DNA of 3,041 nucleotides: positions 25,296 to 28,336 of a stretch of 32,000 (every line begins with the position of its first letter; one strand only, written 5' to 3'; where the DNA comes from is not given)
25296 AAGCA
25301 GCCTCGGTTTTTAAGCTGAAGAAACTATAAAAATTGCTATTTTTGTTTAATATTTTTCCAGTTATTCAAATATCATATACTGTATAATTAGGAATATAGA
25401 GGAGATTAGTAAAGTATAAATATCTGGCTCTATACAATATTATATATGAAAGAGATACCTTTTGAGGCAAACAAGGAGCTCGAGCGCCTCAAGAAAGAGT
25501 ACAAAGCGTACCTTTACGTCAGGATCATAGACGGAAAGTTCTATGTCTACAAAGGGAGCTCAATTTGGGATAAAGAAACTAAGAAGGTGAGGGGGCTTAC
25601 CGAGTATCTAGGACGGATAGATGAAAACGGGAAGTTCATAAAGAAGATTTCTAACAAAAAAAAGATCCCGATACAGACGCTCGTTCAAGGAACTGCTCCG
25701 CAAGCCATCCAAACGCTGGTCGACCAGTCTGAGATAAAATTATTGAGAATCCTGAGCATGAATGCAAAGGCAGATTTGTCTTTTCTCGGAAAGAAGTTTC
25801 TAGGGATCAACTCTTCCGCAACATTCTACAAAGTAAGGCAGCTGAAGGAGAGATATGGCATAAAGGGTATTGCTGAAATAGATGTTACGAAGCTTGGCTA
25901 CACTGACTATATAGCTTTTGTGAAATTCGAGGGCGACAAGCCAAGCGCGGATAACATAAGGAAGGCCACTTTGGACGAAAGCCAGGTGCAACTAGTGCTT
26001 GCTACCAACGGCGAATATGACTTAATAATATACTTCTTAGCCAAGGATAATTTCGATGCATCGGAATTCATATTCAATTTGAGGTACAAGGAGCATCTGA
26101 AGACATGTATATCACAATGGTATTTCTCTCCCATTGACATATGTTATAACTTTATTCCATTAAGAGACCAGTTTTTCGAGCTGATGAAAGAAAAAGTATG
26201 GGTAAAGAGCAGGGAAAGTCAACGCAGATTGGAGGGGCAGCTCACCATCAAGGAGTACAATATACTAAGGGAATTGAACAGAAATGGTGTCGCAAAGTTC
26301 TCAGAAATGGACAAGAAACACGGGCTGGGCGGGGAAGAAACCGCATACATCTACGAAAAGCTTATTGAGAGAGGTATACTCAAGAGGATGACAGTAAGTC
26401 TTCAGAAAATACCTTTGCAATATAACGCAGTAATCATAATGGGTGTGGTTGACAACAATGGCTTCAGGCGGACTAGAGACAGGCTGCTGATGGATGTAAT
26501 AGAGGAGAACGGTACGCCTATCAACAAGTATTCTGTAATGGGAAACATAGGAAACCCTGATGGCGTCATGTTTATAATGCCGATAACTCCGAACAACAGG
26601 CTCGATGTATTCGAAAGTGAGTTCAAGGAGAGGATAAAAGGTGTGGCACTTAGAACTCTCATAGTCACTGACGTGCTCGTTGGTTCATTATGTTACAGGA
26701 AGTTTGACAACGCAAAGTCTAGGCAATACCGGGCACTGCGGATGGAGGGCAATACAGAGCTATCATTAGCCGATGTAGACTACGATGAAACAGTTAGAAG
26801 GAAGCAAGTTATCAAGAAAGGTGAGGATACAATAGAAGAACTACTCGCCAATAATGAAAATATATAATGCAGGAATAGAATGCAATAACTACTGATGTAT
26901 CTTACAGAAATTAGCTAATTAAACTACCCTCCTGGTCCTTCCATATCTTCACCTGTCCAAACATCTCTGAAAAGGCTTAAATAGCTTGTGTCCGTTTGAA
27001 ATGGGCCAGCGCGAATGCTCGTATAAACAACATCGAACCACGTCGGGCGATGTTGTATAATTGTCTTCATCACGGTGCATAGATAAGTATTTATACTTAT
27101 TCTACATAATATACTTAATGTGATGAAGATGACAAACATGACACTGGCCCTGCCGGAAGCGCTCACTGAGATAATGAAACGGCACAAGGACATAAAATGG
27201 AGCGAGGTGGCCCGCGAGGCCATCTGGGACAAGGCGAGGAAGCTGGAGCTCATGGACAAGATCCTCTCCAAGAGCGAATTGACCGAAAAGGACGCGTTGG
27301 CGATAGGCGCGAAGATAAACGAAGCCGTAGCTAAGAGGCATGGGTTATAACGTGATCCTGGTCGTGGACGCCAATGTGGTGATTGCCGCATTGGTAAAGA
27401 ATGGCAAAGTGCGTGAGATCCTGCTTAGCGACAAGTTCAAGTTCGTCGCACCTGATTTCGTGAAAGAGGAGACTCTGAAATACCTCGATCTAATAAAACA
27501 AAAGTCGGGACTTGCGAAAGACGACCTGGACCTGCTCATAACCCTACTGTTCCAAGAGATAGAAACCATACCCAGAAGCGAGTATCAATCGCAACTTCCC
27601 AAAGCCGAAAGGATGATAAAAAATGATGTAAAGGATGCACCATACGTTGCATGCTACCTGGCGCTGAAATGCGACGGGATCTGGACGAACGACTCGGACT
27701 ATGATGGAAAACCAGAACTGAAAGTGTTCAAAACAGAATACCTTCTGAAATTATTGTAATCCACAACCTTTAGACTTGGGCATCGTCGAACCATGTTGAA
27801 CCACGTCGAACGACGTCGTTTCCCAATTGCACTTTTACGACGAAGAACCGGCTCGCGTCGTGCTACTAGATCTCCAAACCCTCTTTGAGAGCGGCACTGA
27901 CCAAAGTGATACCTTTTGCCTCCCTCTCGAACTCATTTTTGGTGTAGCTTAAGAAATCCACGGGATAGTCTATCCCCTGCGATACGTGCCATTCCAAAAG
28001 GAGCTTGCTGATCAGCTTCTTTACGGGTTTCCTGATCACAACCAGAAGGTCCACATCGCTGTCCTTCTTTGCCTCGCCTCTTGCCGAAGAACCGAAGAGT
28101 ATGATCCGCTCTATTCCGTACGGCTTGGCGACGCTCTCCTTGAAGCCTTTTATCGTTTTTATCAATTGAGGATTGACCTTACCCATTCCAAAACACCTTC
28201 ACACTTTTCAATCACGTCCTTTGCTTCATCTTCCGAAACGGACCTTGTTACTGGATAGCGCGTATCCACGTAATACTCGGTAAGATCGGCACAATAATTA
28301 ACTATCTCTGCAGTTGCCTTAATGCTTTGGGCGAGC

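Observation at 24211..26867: Conserved micro-operon (C2HC finger / RAM / zinc ribbon / RAM) divergently paired with a double HTH-RAM protein: candidate undescribed element-borne sensing switch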

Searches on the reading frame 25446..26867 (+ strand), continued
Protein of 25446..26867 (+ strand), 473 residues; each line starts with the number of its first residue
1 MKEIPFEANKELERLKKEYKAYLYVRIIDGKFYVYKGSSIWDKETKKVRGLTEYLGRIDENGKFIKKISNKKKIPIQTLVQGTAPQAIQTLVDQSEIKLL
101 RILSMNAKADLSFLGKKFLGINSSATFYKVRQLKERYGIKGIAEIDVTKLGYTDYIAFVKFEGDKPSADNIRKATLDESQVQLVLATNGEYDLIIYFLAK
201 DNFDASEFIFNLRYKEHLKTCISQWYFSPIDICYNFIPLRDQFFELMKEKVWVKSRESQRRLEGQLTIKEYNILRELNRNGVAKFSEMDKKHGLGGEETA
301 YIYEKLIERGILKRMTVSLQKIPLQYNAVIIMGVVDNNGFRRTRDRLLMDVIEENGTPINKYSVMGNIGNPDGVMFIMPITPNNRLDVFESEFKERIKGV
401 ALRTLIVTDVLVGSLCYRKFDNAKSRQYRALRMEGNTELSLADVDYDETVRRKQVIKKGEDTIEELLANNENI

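Call 83: search_protein_families(library=ncbifam, proteins=[window:25446-26867:+], max_evalue=1)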
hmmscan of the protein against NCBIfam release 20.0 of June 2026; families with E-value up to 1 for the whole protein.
window:25446-26867:+ (473 aa): 6 families
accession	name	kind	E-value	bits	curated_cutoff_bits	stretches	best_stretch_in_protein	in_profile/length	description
NF040947.1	trans_reg_LysM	equivalog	4.3e-12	46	180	2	92-213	1-119/136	HTH-type transcriptional regulator LysM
NF040820.1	trans_reg_LrpA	equivalog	2.1e-07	30.9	250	2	93-211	3-120/141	HTH-type transcriptional regulator LrpA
NF008384.0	PRK11179.1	equivalog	0.0001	22.1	227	2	91-200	6-115/153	transcriptional regulator AsnC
TIGR04176.1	MarR_EPS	equivalog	0.0074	16.3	88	0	270-315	6-51/105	MarR family EPS-associated transcriptional regulator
NF053758.1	ChrTpTrnRegChrS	equivalog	0.035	13.9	250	0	270-320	16-66/158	chromate efflux transcriptional regulator ChrS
NF041396.1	TranRegLrp_Halo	equivalog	0.1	12.4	190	1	99-202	10-112/149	HTH-type transcriptional regulator Lrp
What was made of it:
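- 25446..26867 (+): 473-aa protein (big473): an unassigned N-terminal helix plus beta-sheet domain (1-66), a disordered linker, HTH1+RAM1 (94-235), HTH2+RAM2 (268-412) and a C-terminal helix. NCBIfam gives LysM at 4e-12 in two stretches (call 83).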

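Call 93: search_dna_similar(query=window:25446-26864:+, collection=phages, mode=protein, max_evalue=0.001, max_rows=10)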
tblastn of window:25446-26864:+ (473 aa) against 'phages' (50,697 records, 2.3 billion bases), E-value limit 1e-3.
No match.

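Call 94: search_dna_similar(query=window:25446-26864:+, collection=plasmids, mode=protein, max_evalue=0.001, max_rows=10)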
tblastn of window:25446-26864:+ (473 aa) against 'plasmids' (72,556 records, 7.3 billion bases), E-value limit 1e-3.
No match.

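Call 101: fold_search(model_id=the predicted structure, library=viral)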
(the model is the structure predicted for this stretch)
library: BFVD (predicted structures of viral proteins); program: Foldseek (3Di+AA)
matches with E <= 10: 1043; with E <= 0.001: 1
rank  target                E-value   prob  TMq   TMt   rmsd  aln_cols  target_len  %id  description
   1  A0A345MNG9            6.8e-05  1.00  0.26  0.70   4.5       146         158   20  (no name in the UniProt tables at hand)
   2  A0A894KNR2            5.2e-03  0.69  0.12  0.16  21.2       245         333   12  PI329L [African swine fever virus]
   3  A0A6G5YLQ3            1.3e-02  0.94  0.14  0.39  11.5       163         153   15  (no name in the UniProt tables at hand)
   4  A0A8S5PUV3            1.5e-02  0.30  0.13  0.17  21.8       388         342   12  Uncharacterized protein [Siphoviridae sp. ct9GL2]
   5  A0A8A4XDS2            2.3e-02  0.63  0.15  0.10  20.7       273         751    9  Nonstructural protein [Phylloscopus proregulus Ichthamaparvovirus]
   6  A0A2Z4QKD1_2          2.3e-02  0.08  0.10  0.05  28.4       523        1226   10  Polyprotein (Fragment) [Sclerotinia sclerotiorum endornavirus 4]
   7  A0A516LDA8            2.5e-02  0.20  0.13  0.11  20.1       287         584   11  (no name in the UniProt tables at hand)
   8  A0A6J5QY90            3.4e-02  0.57  0.07  0.21  11.3        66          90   21  Uncharacterized protein [uncultured Caudovirales phage]
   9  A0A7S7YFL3            4.2e-02  0.80  0.11  0.15  16.5       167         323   12  PHD-type domain-containing protein [Medusavirus stheno T3]
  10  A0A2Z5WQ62            4.2e-02  0.11  0.10  0.13  20.6       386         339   11  (no name in the UniProt tables at hand)
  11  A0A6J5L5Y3            4.7e-02  0.38  0.13  0.28  18.5       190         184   17  Uncharacterized protein [uncultured Caudovirales phage]
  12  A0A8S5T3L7            5.3e-02  1.00  0.15  0.67   3.0        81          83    9  Uncharacterized protein [Podoviridae sp. ctefc32]
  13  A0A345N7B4            6.2e-02  0.51  0.13  0.27  13.3       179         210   10  (no name in the UniProt tables at hand)
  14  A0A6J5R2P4            6.6e-02  0.99  0.15  0.59   3.7        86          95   16  Uncharacterized protein [uncultured Caudovirales phage]
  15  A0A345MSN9            7.4e-02  0.35  0.12  0.21  14.6       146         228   12  (no name in the UniProt tables at hand)
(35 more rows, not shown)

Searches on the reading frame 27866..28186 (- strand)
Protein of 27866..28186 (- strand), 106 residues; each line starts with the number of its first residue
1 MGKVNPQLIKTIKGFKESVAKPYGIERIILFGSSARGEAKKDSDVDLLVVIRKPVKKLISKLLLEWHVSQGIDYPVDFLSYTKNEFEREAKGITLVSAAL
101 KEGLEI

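Call 6: search_protein_families(library=pfam, proteins=[window:27866-28186:-], max_evalue=1)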
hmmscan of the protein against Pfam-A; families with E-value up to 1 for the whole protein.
window:27866-28186:- (106 aa): 5 families
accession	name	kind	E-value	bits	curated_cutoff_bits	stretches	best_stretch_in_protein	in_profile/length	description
PF01909.29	NTP_transf_2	-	7.2e-15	55.6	21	1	12-92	1-84/93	Nucleotidyltransferase domain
PF18765.7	Polbeta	-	1.3e-10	41.7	26.9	1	21-85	8-75/93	Polymerase beta, Nucleotidyltransferase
PF22600.2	MTPAP-like_central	-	0.00052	20.6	27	1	20-57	34-69/139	Poly(A) RNA polymerase, mitochondrial-like, central palm domain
PF20750.3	PAP_NTPase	-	0.17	12.2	27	1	11-56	61-105/194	Poly(A) polymerase nucleotidyltransferase domain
PF03445.19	DUF294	-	0.3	11.4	21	1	29-53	53-77/138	Putative nucleotidyltransferase DUF294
